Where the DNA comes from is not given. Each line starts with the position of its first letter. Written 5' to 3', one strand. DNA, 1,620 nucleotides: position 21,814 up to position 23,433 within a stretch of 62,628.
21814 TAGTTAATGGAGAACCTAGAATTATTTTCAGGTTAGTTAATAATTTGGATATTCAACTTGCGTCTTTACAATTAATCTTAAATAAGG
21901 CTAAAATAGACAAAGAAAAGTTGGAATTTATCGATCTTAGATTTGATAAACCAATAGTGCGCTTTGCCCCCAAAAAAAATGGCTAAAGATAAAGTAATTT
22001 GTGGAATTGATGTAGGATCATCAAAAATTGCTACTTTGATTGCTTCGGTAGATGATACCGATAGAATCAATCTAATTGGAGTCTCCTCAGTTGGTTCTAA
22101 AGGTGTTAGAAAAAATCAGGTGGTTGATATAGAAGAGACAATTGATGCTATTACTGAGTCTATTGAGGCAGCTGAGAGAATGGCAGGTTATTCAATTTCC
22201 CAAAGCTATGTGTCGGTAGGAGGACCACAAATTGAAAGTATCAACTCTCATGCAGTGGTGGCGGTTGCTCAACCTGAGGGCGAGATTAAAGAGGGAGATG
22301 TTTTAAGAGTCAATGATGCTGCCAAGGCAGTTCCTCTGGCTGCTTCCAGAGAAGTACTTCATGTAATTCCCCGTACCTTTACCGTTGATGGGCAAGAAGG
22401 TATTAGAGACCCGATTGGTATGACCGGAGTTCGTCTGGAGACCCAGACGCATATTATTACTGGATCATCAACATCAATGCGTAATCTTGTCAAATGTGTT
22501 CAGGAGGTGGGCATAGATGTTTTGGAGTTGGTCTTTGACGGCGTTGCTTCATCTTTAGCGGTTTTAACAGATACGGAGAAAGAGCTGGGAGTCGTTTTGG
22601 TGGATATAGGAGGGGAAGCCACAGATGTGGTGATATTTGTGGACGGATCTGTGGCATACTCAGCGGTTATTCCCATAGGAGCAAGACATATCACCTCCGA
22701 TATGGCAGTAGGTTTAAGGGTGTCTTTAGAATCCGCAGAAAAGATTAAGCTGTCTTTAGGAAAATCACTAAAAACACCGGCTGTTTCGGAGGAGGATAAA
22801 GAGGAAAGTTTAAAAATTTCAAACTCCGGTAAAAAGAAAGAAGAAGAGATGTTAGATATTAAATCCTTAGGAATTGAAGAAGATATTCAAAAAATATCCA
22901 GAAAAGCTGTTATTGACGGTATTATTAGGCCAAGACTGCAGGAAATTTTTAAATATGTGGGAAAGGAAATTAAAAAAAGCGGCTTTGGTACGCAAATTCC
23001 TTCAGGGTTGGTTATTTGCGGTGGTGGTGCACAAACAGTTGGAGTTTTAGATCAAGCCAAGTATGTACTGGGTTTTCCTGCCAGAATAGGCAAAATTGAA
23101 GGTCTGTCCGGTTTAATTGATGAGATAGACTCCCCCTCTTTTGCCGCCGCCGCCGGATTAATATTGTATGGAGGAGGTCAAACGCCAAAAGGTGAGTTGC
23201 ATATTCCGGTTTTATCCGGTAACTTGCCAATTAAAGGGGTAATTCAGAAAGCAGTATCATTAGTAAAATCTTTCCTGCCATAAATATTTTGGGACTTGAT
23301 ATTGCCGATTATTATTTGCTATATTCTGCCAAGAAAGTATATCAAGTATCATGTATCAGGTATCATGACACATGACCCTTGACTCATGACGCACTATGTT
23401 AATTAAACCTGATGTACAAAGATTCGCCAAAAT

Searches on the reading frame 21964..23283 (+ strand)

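Call 30: search_protein_families(library=pfam, proteins=[window:21964-23283:+], max_evalue=0.00001)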
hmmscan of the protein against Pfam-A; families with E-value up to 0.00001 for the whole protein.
window:21964-23283:+ (439 aa): 2 families
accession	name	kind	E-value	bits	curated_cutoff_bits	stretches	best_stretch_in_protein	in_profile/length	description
PF14450.12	FtsA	-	5.6e-36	124.1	31.8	2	211-398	1-127/127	Cell division protein FtsA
PF02491.25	SHS2_FTSA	-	1.2e-27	96.5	25.4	1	87-166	1-79/79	SHS2 domain inserted in FTSA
